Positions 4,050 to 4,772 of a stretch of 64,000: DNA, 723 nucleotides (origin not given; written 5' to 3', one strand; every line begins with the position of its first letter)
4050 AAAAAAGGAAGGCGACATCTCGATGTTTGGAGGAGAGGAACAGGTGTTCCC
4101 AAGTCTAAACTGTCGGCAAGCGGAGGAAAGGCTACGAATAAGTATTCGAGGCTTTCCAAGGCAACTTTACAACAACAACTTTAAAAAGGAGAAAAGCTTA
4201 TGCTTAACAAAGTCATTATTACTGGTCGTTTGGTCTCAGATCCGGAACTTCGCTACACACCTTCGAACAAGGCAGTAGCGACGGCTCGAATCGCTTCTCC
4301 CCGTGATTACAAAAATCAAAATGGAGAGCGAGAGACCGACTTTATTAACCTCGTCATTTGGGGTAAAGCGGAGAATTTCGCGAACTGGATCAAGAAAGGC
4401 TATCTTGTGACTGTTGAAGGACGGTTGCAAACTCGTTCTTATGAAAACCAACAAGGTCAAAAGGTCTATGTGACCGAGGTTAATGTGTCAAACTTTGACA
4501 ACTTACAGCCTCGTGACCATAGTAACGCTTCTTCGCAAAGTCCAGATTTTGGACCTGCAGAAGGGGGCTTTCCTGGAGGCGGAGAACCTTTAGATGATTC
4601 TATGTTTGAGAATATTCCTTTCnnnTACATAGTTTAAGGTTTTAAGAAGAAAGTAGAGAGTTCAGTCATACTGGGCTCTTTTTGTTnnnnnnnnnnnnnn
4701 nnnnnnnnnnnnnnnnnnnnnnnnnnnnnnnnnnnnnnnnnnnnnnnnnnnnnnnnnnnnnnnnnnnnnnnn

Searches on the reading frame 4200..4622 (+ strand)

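Call 8: search_protein_families(library=pfam, proteins=[window:4200-4622:+], max_evalue=0.1)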
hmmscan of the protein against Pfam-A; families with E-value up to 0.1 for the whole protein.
window:4200-4622:+ (141 aa): 3 families
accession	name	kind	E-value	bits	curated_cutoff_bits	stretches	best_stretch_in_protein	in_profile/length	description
PF00436.31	SSB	-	2.7e-33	114.6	26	1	2-100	1-102/104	Single-strand binding protein family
PF22657.2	SSB_1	-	2.9e-06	27.8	27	1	3-85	1-84/91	Another single-strand binding protein family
PF01336.31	tRNA_anti-codon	-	2.6e-05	24.5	27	1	45-95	25-73/75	OB-fold nucleic acid binding domain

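Call 9: search_protein_families(library=ncbifam, proteins=[window:4200-4622:+], max_evalue=0.1)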
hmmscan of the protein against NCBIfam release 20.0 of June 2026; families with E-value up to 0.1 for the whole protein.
window:4200-4622:+ (141 aa): 20 families
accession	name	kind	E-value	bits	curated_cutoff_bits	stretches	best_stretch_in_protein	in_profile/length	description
NF005580.0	PRK07275.1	subfamily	9.2e-46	156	254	1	1-113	1-114/162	single-stranded DNA-binding protein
NF005241.0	PRK06751.1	equivalog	3.6e-38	131.4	313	1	1-125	1-126/173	single-stranded DNA-binding protein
TIGR00621.2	ssb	subfamily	2.9e-35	122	53.95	1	1-113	3-118/165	single-stranded DNA-binding protein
NF005579.0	PRK07274.1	equivalog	1.6e-32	112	169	1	1-106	1-106/131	single-stranded DNA-binding protein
NF005242.0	PRK06752.1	equivalog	4.5e-27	94.5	189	1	1-105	1-106/112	single-stranded DNA-binding protein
NF005406.0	PRK06958.1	subfamily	1.1e-22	81.4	252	1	2-126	4-132/182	single-stranded DNA-binding protein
NF006297.0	PRK08486.1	equivalog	1.2e-21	77.7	212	1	1-109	1-112/182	single-stranded DNA-binding protein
NF005851.0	PRK07772.1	subfamily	1.8e-20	73.9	194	1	5-98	7-105/191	single-stranded DNA-binding protein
NF006533.0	PRK09010.1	subfamily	4.8e-20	72.2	260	1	2-100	6-107/177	single-stranded DNA-binding protein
NF010292.0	PRK13732.1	subfamily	6.8e-18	65.2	265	1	2-107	6-114/175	single-stranded DNA-binding protein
NF004972.0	PRK06341.1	equivalog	6.1e-17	62.1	254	1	2-101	5-109/166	single-stranded DNA-binding protein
NF004357.0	PRK05733.1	subfamily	4.5e-16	59.4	241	1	2-103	5-109/172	single-stranded DNA-binding protein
NF005170.0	PRK06642.1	equivalog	6.9e-14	51.9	270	1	2-125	5-134/152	single-stranded DNA-binding protein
NF006445.0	PRK08763.1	subfamily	1.3e-13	51.5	246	1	2-110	5-116/164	single-stranded DNA-binding protein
NF005674.0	PRK07459.1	equivalog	1.6e-13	50.6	161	1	2-112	3-111/121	single-stranded DNA-binding protein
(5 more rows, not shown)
